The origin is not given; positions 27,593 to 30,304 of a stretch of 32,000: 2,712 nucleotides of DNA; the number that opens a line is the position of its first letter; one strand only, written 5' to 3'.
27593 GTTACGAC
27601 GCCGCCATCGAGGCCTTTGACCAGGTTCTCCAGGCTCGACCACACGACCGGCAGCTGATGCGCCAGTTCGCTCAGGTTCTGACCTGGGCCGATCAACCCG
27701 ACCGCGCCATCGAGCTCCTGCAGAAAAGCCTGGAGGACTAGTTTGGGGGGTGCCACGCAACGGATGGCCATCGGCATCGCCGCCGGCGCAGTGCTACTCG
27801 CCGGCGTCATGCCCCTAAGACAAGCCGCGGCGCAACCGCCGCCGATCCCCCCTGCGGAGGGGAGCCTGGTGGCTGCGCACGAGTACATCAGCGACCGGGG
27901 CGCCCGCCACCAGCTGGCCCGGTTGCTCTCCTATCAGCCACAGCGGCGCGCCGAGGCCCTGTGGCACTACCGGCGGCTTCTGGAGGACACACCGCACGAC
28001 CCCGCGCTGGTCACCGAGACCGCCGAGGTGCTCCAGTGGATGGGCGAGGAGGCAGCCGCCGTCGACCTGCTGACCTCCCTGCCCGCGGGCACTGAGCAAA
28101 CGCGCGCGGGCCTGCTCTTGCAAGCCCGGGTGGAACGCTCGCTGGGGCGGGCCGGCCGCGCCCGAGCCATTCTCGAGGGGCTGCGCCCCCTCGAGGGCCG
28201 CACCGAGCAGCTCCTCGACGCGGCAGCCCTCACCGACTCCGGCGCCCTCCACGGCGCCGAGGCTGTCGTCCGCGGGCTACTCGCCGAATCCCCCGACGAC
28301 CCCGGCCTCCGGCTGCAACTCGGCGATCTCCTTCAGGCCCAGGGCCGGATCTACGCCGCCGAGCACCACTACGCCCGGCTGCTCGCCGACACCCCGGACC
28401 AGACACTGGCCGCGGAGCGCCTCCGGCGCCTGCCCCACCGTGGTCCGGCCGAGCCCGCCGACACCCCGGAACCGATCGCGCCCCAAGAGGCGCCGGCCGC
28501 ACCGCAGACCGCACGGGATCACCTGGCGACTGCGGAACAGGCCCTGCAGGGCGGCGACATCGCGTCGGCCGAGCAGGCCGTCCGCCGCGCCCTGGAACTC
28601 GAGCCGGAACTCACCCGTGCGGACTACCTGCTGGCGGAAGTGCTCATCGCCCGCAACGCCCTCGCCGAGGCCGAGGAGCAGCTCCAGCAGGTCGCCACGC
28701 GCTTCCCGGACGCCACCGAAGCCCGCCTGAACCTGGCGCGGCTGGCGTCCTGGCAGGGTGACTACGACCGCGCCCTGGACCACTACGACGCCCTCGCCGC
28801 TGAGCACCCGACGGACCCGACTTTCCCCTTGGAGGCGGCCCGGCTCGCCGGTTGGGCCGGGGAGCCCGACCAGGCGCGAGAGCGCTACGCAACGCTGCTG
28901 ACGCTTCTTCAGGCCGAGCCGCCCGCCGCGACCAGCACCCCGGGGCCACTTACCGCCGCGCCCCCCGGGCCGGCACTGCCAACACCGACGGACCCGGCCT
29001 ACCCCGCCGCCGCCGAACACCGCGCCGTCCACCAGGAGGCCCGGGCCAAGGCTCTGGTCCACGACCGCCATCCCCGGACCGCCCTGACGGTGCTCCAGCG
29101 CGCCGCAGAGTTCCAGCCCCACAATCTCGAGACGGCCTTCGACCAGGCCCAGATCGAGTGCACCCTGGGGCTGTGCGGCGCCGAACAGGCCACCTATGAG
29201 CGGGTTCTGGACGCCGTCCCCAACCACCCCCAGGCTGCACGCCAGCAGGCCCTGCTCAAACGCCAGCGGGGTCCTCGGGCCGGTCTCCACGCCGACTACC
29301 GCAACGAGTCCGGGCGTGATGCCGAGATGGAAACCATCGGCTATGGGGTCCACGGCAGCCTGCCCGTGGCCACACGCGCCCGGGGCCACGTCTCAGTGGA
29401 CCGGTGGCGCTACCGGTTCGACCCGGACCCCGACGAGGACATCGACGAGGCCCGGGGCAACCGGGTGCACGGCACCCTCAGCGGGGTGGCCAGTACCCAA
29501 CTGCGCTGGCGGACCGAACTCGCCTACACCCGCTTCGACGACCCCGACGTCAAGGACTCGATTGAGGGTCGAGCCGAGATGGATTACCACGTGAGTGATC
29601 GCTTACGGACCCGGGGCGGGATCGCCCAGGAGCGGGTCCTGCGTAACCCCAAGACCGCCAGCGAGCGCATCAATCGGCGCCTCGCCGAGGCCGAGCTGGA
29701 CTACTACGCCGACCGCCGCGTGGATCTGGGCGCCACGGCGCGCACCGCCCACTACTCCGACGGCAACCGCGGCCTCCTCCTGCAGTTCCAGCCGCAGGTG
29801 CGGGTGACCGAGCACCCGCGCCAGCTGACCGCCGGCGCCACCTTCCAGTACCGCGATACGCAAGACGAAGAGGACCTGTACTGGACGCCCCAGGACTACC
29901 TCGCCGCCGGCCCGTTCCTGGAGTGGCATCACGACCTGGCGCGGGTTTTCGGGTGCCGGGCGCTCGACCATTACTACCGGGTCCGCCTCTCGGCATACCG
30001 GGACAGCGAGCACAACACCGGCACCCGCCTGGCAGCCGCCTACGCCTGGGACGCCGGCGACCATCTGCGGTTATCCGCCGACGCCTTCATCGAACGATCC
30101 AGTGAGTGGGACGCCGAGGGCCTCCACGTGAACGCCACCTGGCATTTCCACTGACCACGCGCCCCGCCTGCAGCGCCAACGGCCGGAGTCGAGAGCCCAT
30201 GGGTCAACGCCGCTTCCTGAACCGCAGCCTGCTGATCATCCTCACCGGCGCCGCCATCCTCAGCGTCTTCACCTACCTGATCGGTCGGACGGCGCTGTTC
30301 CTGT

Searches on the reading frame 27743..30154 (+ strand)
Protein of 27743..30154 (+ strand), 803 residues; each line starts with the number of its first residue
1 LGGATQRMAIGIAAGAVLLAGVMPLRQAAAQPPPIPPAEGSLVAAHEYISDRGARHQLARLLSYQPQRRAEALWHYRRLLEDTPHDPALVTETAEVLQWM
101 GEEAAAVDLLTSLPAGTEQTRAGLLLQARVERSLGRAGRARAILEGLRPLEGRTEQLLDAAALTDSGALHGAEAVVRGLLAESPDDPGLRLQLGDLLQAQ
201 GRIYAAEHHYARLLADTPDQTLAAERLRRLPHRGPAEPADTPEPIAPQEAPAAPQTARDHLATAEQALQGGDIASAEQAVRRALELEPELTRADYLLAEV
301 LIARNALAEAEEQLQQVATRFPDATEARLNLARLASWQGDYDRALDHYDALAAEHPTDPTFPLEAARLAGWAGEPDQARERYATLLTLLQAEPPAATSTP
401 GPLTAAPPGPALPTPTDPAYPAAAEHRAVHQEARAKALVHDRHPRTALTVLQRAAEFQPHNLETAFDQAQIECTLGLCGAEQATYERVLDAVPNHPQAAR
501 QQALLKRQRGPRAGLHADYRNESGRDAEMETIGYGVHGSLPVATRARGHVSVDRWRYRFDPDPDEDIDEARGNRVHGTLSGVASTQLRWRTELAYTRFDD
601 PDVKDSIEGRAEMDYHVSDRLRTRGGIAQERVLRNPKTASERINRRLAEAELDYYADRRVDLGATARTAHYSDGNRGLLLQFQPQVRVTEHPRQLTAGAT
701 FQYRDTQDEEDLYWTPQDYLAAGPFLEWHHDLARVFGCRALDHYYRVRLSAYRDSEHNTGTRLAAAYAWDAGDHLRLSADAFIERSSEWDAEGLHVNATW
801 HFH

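Call 3: search_protein_families(library=pfam, proteins=[window:27743-30154:+], max_evalue=0.01)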
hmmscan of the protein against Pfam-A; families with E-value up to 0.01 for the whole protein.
window:27743-30154:+ (803 aa): 18 families
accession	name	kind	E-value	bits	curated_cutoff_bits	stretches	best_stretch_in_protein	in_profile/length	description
PF14559.12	TPR_19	-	2.3e-23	82.7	25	4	307-359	7-59/68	Tetratricopeptide repeat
PF13428.12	TPR_14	-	6.1e-15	54.7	23.5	1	293-334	3-44/44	Tetratricopeptide repeat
PF13432.12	TPR_16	-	2e-08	35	32.7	2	308-359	14-65/65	Tetratricopeptide repeat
PF24575.1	TPR_Slam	-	4.1e-07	30.8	35.2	0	261-314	51-104/104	Surface lipoprotein assembly modifier, N-terminal TPR repeats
PF07719.23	TPR_2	-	1.9e-06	28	27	0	326-358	2-34/34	Tetratricopeptide repeat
PF23914.1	TPR_CcmH_CycH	-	3.5e-06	27.4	42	1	265-357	58-153/158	Cytochrome c-type biogenesis protein H TPR domain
PF13174.12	TPR_6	-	6.9e-06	26.8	26.3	1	326-357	1-32/33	Tetratricopeptide repeat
PF21197.3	PgaA_barrel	-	1.8e-05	24.5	27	1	610-767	96-253/294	PgaA membrane beta barrel domain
PF13431.12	TPR_17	-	2e-05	24.9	24.4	0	180-207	6-33/34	Tetratricopeptide repeat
PF12895.13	ANAPC3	-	2.3e-05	25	27.2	0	272-349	4-80/82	Anaphase-promoting complex, cyclosome, subunit 3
PF00515.34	TPR_1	-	0.00028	21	27.8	0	326-349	2-25/34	Tetratricopeptide repeat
PF25060.1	ARM_TT21_2nd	-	0.0017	18.3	27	0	252-304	217-269/270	Tetratricopeptide repeat protein 21 second ARM domain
PF23241.1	HAT_PRP39_C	-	0.0018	18.7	33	0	444-507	74-138/139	PRP39 C-terminal HAT repeat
PF13429.12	TPR_15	-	0.0028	17.5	26.2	1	250-386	139-275/280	Tetratricopeptide repeat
PF25064.1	ARM_TT21_5th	-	0.004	17.9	27.8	0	293-351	3-61/117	TT21 fifth ARM repeats domain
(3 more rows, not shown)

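Call 33: search_protein_families(library=ncbifam, proteins=[window:27743-30154:+], max_evalue=0.001)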
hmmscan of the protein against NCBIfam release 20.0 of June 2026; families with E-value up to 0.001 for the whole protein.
window:27743-30154:+ (803 aa): 14 families
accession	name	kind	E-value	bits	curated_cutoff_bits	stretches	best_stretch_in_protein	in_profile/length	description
TIGR02917.1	PEP_TPR_lipo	equivalog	1.7e-18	66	312.2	1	176-395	45-263/899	XrtA/PEP-CTERM system TPR-repeat protein PrsT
TIGR03939.1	PGA_TPR_OMP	equivalog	1.2e-15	56.9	366.65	2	156-224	398-466/800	poly-beta-1,6 N-acetyl-D-glucosamine export porin PgaA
TIGR02795.1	tol_pal_ybgF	equivalog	3.6e-08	34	90.1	1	262-360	7-111/119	tol-pal system protein YbgF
NF008520.0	PRK11447.1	equivalog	5.8e-08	31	858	1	253-384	599-736/1157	cellulose synthase complex outer membrane protein BcsC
NF033762.1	social_mot_Tgl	equivalog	2.5e-07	30.3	225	1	257-353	31-128/252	social motility TPR repeat lipoprotein Tgl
NF033758.1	gliding_GltE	equivalog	8.3e-07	28.3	225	1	268-386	233-352/411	adventurous gliding motility TPR repeat lipoprotein GltE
NF033920.0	C39_PA2778_fam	equivalog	1.7e-06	27.7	150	0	306-382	171-247/255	PA2778 family cysteine peptidase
TIGR02521.1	type_IV_pilW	equivalog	3.9e-06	26.6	154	0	246-316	20-90/234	type IV pilus biogenesis/stability protein PilW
NF040959.1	MamA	equivalog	7.1e-06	25.6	200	1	268-350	82-164/204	magnetosome protein MamA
TIGR02552.1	LcrH_SycD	equivalog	4.5e-05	23.2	104.8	0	329-386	56-113/136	SycD/LcrH family type III secretion system chaperone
NF008757.0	PRK11788.1-5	equivalog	7.3e-05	22.1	363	1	250-359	173-283/388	lipopolysaccharide assembly protein LapB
NF007468.0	PRK10049.1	equivalog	0.00012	20.5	1043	0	443-736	460-746/817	poly-beta-1,6 N-acetyl-D-glucosamine export porin PgaA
NF008755.0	PRK11788.1-3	equivalog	0.00048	19.6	430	0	299-393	188-280/388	lipopolysaccharide assembly protein LapB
NF047371.1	FlcA_CTERM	equivalog_domain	0.0005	18.7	300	0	281-392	428-540/646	periplasmic flagellar collar protein FlcA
